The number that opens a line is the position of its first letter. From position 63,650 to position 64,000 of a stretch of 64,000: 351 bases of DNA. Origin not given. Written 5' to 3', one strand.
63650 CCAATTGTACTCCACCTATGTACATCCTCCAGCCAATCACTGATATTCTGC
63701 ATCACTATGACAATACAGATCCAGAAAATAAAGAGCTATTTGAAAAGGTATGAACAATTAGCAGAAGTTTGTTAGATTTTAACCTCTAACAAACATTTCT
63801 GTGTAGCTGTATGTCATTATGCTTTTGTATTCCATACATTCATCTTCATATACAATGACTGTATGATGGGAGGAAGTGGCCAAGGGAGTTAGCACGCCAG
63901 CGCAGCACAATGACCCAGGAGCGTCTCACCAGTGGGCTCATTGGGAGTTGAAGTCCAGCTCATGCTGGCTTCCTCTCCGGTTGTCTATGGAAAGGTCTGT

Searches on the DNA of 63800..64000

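Call 50: search_rna_families(source=window, start=63800, end=64000, threshold=evalue, max_evalue=10, show_alignments=2)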
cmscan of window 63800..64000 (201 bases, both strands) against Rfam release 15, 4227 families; matches with E-value up to 10: 2.
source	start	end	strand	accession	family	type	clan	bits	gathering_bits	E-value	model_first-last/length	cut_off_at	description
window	63940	63983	+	RF04001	mir-7918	Gene; miRNA;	-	15.6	80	0.98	1-58/58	no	mir-7918 microRNA precursor family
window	63833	63865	+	RF03786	mir-9449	Gene; miRNA;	-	13.1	100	8.3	18-52/68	no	mir-9449 microRNA precursor family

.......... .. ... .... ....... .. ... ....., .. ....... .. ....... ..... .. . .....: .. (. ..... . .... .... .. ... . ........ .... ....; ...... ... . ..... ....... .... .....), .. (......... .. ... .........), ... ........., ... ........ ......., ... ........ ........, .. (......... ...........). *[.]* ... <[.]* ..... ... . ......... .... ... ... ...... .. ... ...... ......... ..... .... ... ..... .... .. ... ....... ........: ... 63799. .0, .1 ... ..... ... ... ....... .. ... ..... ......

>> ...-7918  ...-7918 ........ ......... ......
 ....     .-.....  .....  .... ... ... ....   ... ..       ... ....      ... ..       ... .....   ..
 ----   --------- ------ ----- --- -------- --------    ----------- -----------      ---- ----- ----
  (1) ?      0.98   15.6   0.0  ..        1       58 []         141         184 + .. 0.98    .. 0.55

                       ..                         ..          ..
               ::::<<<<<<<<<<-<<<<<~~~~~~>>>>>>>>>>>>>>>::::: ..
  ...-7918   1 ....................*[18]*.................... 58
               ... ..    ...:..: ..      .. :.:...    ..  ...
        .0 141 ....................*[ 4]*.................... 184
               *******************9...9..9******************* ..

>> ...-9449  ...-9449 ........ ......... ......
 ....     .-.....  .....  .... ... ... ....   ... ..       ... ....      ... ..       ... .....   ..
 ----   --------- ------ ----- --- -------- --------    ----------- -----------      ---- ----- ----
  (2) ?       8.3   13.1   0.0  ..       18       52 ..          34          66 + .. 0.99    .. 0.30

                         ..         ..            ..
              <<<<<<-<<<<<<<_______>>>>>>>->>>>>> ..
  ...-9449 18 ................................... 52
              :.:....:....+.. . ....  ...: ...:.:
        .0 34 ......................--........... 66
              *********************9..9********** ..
